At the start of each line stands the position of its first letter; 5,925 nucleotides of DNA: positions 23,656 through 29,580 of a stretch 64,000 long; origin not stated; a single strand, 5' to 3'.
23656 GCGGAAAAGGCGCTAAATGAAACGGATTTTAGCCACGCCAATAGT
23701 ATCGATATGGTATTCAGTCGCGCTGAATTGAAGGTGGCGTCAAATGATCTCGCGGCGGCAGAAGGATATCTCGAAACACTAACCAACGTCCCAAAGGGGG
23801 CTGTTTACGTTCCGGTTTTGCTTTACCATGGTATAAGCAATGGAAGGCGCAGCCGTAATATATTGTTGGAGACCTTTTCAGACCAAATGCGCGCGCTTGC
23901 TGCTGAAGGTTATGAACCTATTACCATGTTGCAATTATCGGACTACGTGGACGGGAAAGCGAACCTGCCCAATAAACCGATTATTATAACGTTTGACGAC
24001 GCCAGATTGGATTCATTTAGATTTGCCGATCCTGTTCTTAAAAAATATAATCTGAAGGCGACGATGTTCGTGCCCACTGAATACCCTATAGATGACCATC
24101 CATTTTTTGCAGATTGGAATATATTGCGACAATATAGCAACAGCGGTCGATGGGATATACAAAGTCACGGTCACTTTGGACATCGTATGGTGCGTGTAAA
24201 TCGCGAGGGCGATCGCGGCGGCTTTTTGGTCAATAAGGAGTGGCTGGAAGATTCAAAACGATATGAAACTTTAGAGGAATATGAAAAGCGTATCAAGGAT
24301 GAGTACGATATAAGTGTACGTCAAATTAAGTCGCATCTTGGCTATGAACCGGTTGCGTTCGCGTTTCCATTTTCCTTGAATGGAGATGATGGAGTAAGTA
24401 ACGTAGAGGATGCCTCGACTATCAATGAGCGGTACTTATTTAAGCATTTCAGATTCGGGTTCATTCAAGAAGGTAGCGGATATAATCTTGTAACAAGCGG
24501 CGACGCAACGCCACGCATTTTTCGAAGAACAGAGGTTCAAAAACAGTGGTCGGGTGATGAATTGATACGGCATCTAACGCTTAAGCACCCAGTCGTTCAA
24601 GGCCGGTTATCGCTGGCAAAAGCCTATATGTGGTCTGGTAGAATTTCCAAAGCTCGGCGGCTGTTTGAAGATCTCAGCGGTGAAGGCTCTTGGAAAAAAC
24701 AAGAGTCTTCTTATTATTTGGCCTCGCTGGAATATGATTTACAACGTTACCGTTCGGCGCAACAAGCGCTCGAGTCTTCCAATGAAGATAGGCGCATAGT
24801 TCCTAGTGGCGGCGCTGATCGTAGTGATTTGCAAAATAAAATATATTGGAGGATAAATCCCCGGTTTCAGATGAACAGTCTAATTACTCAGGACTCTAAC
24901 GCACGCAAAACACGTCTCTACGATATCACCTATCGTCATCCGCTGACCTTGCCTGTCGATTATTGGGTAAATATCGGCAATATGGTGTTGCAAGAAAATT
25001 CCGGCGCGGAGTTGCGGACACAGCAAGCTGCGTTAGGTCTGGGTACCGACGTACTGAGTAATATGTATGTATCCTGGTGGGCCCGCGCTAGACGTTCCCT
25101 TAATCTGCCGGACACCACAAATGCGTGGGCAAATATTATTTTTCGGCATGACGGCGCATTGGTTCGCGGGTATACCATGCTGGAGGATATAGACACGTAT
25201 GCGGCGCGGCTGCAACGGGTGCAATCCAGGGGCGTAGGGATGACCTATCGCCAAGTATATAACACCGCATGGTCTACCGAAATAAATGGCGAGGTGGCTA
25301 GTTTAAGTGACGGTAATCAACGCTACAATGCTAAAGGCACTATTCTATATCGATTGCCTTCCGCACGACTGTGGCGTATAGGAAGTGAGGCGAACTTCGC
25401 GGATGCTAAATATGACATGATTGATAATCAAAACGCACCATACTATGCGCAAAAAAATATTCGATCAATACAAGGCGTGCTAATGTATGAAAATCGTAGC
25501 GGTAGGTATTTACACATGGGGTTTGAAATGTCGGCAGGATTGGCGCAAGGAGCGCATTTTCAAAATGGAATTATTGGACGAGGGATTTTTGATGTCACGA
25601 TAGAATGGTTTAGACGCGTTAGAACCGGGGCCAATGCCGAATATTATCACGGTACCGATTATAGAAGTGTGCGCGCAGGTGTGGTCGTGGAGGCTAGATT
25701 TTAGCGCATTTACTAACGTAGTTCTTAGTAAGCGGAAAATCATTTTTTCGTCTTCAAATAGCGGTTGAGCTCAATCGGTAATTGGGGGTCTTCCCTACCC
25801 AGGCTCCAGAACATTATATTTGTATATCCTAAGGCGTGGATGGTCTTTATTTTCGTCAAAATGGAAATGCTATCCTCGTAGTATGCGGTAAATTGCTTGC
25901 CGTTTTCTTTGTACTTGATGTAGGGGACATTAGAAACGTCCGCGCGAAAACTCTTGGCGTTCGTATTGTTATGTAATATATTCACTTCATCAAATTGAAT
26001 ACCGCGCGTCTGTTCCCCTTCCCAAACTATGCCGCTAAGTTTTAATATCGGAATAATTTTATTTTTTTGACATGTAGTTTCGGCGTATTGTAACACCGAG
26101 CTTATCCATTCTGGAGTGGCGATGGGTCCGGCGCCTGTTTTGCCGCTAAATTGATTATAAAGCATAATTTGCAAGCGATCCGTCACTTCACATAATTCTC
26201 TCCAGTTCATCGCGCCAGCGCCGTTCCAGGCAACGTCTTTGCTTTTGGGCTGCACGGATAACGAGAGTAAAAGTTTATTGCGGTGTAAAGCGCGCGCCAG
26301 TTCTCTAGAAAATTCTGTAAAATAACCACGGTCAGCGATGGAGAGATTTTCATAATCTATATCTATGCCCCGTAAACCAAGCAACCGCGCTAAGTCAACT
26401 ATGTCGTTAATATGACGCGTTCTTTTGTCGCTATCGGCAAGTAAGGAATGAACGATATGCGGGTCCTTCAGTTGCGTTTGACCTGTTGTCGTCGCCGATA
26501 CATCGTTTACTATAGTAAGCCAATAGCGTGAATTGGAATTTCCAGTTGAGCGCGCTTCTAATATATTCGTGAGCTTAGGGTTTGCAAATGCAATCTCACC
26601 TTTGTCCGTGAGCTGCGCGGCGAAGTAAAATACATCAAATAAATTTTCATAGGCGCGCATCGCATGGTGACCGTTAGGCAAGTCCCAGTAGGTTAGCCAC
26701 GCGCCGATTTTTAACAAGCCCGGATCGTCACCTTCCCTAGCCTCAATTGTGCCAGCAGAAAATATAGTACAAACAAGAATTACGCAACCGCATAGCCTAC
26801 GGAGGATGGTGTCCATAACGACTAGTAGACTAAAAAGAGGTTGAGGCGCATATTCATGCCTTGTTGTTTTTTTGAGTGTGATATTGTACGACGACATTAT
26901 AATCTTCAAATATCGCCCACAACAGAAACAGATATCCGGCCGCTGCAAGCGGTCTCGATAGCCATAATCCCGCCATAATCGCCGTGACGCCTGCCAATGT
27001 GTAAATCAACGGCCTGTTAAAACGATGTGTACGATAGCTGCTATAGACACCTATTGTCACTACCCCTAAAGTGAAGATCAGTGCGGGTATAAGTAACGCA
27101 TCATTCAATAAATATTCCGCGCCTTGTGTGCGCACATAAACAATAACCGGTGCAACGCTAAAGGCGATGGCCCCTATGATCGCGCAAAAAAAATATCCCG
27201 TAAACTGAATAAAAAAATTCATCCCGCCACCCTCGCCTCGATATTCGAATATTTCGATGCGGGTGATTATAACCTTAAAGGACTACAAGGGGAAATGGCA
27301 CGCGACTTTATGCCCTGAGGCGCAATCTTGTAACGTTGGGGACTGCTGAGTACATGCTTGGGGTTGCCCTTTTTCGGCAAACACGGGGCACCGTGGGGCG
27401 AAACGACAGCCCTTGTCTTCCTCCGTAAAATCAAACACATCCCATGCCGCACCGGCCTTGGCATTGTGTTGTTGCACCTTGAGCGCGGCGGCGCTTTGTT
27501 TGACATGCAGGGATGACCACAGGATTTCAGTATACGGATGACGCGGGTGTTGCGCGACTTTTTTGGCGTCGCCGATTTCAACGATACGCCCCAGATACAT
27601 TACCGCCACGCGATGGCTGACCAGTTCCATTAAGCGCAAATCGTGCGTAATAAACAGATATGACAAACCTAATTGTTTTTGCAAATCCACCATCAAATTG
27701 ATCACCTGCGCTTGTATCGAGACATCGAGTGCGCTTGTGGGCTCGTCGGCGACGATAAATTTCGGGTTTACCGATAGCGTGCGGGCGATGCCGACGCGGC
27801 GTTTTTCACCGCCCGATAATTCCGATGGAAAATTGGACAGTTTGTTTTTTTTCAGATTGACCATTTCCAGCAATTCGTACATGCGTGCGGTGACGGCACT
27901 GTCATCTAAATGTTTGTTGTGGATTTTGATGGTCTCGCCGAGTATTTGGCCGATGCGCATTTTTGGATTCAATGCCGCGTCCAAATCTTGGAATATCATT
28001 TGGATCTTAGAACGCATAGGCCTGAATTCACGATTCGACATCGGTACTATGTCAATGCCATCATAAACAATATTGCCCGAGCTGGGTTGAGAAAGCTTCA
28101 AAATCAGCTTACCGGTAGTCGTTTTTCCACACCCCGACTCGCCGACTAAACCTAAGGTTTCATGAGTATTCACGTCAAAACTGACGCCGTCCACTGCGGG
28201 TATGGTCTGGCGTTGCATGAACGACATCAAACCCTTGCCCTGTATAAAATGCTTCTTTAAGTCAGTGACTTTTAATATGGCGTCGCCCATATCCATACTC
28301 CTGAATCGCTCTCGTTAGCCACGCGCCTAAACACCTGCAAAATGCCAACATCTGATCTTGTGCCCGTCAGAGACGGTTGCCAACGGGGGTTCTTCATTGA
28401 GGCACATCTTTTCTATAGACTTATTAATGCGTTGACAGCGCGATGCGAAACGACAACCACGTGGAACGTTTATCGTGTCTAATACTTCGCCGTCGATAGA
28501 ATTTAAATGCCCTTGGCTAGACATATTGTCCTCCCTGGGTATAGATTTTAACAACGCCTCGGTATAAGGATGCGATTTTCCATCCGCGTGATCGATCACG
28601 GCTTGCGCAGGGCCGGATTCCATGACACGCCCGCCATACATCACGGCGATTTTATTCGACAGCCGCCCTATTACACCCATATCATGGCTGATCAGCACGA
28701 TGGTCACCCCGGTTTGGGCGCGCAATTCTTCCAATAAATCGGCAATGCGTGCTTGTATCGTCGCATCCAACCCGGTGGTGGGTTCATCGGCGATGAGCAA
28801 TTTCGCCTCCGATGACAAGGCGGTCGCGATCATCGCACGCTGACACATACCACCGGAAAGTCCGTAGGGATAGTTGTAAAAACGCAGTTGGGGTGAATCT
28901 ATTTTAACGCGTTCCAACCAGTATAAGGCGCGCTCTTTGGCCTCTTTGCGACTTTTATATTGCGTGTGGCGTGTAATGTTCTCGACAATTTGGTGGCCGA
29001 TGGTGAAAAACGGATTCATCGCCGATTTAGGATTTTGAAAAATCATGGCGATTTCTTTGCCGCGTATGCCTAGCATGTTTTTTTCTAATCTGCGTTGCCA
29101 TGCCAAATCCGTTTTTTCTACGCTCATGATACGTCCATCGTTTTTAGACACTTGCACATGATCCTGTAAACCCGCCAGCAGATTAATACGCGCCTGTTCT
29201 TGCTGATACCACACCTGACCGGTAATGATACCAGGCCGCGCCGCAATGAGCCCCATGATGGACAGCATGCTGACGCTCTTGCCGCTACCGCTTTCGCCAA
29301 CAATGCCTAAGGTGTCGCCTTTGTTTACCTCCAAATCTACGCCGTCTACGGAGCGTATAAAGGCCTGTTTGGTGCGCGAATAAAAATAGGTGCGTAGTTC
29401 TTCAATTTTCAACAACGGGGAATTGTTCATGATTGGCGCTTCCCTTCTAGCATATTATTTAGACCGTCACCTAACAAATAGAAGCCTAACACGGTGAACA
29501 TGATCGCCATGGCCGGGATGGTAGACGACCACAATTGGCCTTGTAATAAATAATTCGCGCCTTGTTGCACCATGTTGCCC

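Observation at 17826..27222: Pga-like exopolysaccharide locus with unusual domain architectures (PilZ-fused synthase; TPR–deacetylase–porin fusion; GH18 hydrolase)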

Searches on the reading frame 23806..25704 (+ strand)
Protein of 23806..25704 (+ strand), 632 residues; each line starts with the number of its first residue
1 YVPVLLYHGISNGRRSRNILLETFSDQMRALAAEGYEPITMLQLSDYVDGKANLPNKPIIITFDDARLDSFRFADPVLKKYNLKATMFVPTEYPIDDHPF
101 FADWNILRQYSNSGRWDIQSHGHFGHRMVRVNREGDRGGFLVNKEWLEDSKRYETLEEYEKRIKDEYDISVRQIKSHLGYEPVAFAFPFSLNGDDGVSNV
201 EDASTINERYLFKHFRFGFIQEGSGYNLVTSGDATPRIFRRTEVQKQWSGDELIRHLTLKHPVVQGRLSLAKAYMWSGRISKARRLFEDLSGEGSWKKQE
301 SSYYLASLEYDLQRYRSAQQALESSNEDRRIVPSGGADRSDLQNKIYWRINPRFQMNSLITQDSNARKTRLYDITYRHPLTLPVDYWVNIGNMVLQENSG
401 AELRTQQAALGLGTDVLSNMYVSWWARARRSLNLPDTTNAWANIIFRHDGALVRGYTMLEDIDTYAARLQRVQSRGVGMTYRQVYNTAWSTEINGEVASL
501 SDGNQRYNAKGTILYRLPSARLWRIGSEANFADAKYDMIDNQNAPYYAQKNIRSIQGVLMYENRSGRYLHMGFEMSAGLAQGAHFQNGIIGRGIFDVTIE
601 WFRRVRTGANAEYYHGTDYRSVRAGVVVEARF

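Call 16: find_homologous_proteins(query=window:23806-25704:+)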
Query window:23806-25704:+ (632 aa): 54 proteins with E <= 0.001 among 8000 candidates.
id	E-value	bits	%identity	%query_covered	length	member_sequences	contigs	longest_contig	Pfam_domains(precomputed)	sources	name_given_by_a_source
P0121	3.3e-102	361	33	98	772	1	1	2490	PF01522.27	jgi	jgi:hypothetical protein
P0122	6.0e-95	337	34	89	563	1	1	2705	PF01522.27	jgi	jgi:peptidoglycan/xylan/chitin deacetylase (PgdA/CDA1 family)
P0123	2.1e-93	332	34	84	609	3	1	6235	PF01522.27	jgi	-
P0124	3.1e-90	322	38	71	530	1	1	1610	PF14559.13,PF01522.27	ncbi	ncbi:MAG TPA: polysaccharide deacetylase family protein, partial [Vicinamibacteria bacterium]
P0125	3.8e-89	318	34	89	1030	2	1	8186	PF13431.13,PF23914.2,PF13414.13,PF01522.27,PF13428.13,PF25064.2,PF14559.13,PF24575.2,PF00515.35,PF12895.14,PF13432.13,PF07719.24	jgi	jgi:tetratricopeptide (TPR) repeat protein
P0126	2.2e-85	306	32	100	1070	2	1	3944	PF14559.13,PF23914.2,PF01522.27,PF12895.14,PF13432.13,PF13428.13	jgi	jgi:peptidoglycan/xylan/chitin deacetylase (PgdA/CDA1 family)/Tfp pilus assembly protein PilF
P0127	7.5e-79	284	30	98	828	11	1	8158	PF01522.27,PF13428.13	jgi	jgi:peptidoglycan/xylan/chitin deacetylase (PgdA/CDA1 family)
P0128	5.1e-76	275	34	76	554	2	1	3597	-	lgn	-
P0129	1.7e-70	257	39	49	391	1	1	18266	PF01522.27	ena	-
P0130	1.2e-69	254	40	30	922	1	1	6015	PF01522.27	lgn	-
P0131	1.2e-69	254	32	85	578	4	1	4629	PF01522.27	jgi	-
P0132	2.2e-69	253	41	49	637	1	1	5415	PF14559.13,PF13431.13,PF01522.27,PF00515.35,PF12895.14,PF13176.13,PF13432.13,PF13428.13,PF07719.24,PF13174.13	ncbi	-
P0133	7.9e-67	244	40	46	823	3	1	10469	PF23914.2,PF25062.2,PF01522.27,PF13428.13,PF25064.2,PF14559.13,PF00515.35,PF12895.14,PF13424.13,PF13432.13,PF13181.13,PF07719.24,PF13174.13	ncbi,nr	ncbi:MAG: polysaccharide deacetylase family protein, partial [Candidatus Omnitrophica bacterium]|nr:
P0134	5.3e-58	215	39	46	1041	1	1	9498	PF03704.24,PF13431.13,PF23914.2,PF25062.2,PF13414.13,PF25058.2,PF01522.27,PF13176.13,PF12569.15,PF13428.13,PF25064.2,PF14559.13,PF13371.13,PF00515.35,PF12895.14,PF13424.13,PF13432.13,PF13429.13,PF13181.13,PF07719.24,PF13174.13,PF20308.5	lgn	-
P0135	4.5e-57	212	40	45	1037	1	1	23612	PF13431.13,PF23914.2,PF13414.13,PF01522.27,PF12569.15,PF13428.13,PF25064.2,PF14559.13,PF00515.35,PF13432.13,PF13429.13,PF13181.13,PF07719.24,PF13174.13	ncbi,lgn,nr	ncbi:MAG: tetratricopeptide repeat protein [Candidatus Omnitrophota bacterium]|nr:tetratricopeptide 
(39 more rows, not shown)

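Call 29: predict_structure(alignment_id=A2)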
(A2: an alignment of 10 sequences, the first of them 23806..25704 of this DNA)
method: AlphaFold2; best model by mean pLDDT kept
length: 632 residues; sequences in the alignment: 10
mean_pLDDT: 80.6   pTM: 0.61
mean pLDDT of the five models: 80.6, 79.2, 79.0, 78.2, 76.7
residues with pLDDT >= 90: 191; 70-90: 307; 50-70: 98; < 50: 36
segments of 3 or more residues with pLDDT < 50: 94-99, 191-197, 223-226, 230-235, 330-334, 537-543
pLDDT, mean of each block of 10 residues (from residue 1): 78 71 91 91 85 84 74 89 88 52 78 88 63 64 76 85 84 88 74 49 73 79 48 52 71 76 76 76 88 74 87 80 72 55 84 94 90 91 82 86 92 84 94 88 88 93 84 93 81 93 86 89 93 65 58 92 80 94 77 94 91 88 96 90
secondary structure, 60 per line:
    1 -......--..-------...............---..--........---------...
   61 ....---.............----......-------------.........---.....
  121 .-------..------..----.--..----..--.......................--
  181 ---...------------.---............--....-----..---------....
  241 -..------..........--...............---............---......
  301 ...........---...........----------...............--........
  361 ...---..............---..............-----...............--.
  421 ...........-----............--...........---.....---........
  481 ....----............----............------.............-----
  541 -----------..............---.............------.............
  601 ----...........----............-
elements in order: E2-7 H21-33 H41-48 E58-64 H68-80 E85-90 H104-112 E116-121 H156-178 E184-186 H203-214 E217-220 E237-240 H250-259 H262-276 H280-291 H295-311 H315-325 H336-350 E353-363 E367-380 E384-397 E403-417 E420-431 E437-448 E451-461 H465-469 E473-484 E489-500 E505-516 E523-535 E552-565 E569-581 E588-600 E605-615 E620-631

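Call 33: fold_search(model_id=the predicted structure, library=pdb)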
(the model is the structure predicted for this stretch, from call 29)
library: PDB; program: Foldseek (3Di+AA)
matches with E <= 10: 1134; with E <= 0.001: 372
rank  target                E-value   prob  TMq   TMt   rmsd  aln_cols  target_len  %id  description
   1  4f9j_A                3.1e-14  1.00  0.34  0.35   4.0       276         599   21  Structure of Escherichia coli PgaB 42-655 in complex with iron (released 2012-07-25)
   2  4u10_B                3.6e-14  1.00  0.34  0.77   3.8       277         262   21  Probing the structure and mechanism of de-N-acetylase from aggregatibacter actinomycetemcomitans (released 2015-01-14)
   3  4f9d_A                7.7e-14  1.00  0.34  0.36   4.0       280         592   20  Structure of Escherichia coli PgaB 42-655 in complex with nickel (released 2012-07-25)
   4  3vus_A                1.3e-13  1.00  0.33  0.75   4.0       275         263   21  Escherichia coli PgaB N-terminal domain (released 2012-11-14)
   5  4u10_A                2.1e-13  1.00  0.34  0.77   3.6       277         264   21  Probing the structure and mechanism of de-N-acetylase from aggregatibacter actinomycetemcomitans (released 2015-01-14)
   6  5bu6_A                4.4e-13  1.00  0.31  0.68   5.1       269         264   24  Structure of BpsB deaceylase domain from Bordetella bronchiseptica (released 2015-07-29)
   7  4y25                  1.0e-12  1.00  0.37  0.76   3.9       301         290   13  Bacterial polysaccharide outer membrane secretin (released 2016-03-16)
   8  3vus_B                1.1e-12  1.00  0.33  0.75   4.3       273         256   20  Escherichia coli PgaB N-terminal domain (released 2012-11-14)
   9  9b8a                  1.2e-11  1.00  0.42  0.48   9.2       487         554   11  Cryo-EM structure of E. coli cellulose synthase subunit C (released 2025-02-19)
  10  9b8h_A                6.2e-11  1.00  0.40  0.43  10.0       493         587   10  Cryo-EM structure of E. coli cellulose synthase subunit C with cellotetraose (released 2025-02-19)
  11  6tzk                  8.5e-11  1.00  0.40  0.54   6.8       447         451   10  Bacterial cellulose synthase outermembrane channel BcsC with terminal TPR repeat (released 2019-10-23)
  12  6dq3_B                9.5e-11  1.00  0.30  0.78   4.2       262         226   18  Streptococcus pyogenes deacetylase PplD in complex with acetate (released 2019-05-01)
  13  6dq3_A                1.1e-10  1.00  0.30  0.78   4.0       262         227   18  Streptococcus pyogenes deacetylase PplD in complex with acetate (released 2019-05-01)
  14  4wcj                  1.7e-09  1.00  0.30  0.73   5.2       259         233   22  Structure of IcaB from Ammonifex degensii (released 2014-11-12)
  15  3sy9_C                6.9e-09  1.00  0.26  0.40   8.7       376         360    9  Crystal structure of Pseudomonas aeruginosa OccD2 (OpdC) (released 2012-02-08)
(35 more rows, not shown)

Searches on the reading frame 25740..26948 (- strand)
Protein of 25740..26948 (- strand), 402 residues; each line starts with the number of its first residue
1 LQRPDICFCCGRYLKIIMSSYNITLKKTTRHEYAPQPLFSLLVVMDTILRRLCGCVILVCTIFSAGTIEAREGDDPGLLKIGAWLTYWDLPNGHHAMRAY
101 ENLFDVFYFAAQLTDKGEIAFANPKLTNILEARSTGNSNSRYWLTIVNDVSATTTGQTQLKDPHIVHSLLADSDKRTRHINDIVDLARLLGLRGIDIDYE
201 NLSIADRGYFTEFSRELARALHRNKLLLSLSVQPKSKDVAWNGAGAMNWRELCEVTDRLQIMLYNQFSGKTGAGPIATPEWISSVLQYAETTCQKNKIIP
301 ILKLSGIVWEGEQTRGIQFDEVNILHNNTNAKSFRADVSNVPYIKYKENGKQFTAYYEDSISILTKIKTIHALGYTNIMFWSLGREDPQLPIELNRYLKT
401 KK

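Call 4: search_protein_families(library=pfam, proteins=[window:25740-26948:-], max_evalue=0.01)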
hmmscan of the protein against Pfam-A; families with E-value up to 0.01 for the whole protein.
window:25740-26948:- (402 aa): 1 family
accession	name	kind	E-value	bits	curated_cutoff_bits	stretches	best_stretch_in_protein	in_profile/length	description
PF00704.34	Glyco_hydro_18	-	1.4e-20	74.6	29.6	1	168-385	82-316/317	Glycosyl hydrolases family 18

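Call 5: search_protein_families(library=ncbifam, proteins=[window:25740-26948:-], max_evalue=0.01)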
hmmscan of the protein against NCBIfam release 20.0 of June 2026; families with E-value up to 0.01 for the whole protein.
window:25740-26948:- (402 aa): 1 family
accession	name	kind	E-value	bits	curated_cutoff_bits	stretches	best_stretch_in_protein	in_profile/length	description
NF052619.1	ChiD_Serratia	equivalog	0.00026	20.1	750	0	336-388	347-401/416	chitinase ChiD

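Call 78: search_solved_structures(query=window:25740-26816:-, max_evalue=0.001)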
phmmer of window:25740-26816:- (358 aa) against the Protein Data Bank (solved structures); distinct sequences matched with E-value up to 0.001: 9.
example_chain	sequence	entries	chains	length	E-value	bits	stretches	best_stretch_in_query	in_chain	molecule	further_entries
5jh8_A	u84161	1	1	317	2.6e-14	56.3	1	130-344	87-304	Probable chitinase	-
4q6t_A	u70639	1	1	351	8.5e-14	54.6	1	117-345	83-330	Glycosyl hydrolase, family 18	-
3cz8_A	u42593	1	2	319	4.6e-13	52.2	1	117-337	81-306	Putative sporulation-specific glycosylase ydhD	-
4s3k_A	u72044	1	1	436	4.1e-12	49.1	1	122-346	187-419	Spore germination protein YaaH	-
4s3j_A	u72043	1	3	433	7.3e-11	44.9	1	124-345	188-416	Cortical-lytic enzyme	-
4wiw_A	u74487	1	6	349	2.1e-07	33.6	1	123-344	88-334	Glycoside hydrolase family 18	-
8hw6_A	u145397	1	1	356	2.8e-06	29.8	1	118-189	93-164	Chitinase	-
8hw7_A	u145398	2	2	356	0.00025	23.4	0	118-189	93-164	Chitinase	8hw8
5xwf_A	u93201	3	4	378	0.00086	21.7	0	279-345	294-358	Fungal chitinase from Rhizomucor miehei (SeMet-substituted proteins) | Chintase | Chitinase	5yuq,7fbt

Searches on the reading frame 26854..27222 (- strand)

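Call 4: search_protein_families(library=pfam, proteins=[window:26854-27222:-], max_evalue=0.01)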
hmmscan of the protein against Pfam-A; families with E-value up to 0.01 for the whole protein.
window:26854-27222:- (122 aa): 1 family
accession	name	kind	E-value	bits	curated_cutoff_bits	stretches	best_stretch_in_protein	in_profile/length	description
PF03203.19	MerC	-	1e-05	26.5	27.6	1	14-104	8-103/108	MerC mercury resistance protein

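Call 5: search_protein_families(library=ncbifam, proteins=[window:26854-27222:-], max_evalue=0.01)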
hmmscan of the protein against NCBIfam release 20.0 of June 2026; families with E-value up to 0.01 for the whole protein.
window:26854-27222:- (122 aa): 2 families
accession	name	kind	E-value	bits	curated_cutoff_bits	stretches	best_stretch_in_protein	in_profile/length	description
NF049986.1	memb_Rv1678_C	equivalog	0.0065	16.4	50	0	13-66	35-88/95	Rv1678 family membrane protein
NF043065.1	MMSYN1_0478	equivalog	0.008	16.1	170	1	12-66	10-67/190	MFS transporter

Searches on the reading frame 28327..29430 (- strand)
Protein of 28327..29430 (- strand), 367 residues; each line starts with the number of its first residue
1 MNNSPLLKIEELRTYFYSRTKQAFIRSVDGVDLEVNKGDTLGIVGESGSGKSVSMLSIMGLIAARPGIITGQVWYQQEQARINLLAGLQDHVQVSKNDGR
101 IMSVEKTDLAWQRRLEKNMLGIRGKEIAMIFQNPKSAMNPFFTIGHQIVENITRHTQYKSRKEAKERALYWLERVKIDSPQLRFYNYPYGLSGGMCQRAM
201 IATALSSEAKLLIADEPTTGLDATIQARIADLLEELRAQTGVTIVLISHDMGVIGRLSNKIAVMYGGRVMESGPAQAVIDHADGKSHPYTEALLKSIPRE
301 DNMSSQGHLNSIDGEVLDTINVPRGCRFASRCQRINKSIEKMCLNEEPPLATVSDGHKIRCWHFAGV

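Call 59: search_protein_families(library=pfam, proteins=[window:28327-29430:-], max_evalue=0.0001)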
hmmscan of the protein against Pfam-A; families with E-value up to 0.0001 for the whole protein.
window:28327-29430:- (367 aa): 3 families
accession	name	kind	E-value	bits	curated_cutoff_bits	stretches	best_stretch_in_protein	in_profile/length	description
PF00005.33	ABC_tran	-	3e-23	83.4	25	1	29-219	2-137/137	ABC transporter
PF08352.17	oligo_HPY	-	6.8e-13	49.2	27.1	1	270-334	1-60/65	Oligopeptide/dipeptide transporter, C-terminal region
PF13304.12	AAA_21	-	9.6e-08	32.9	27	1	185-254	232-303/304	AAA domain, putative AbiEii toxin, Type IV TA system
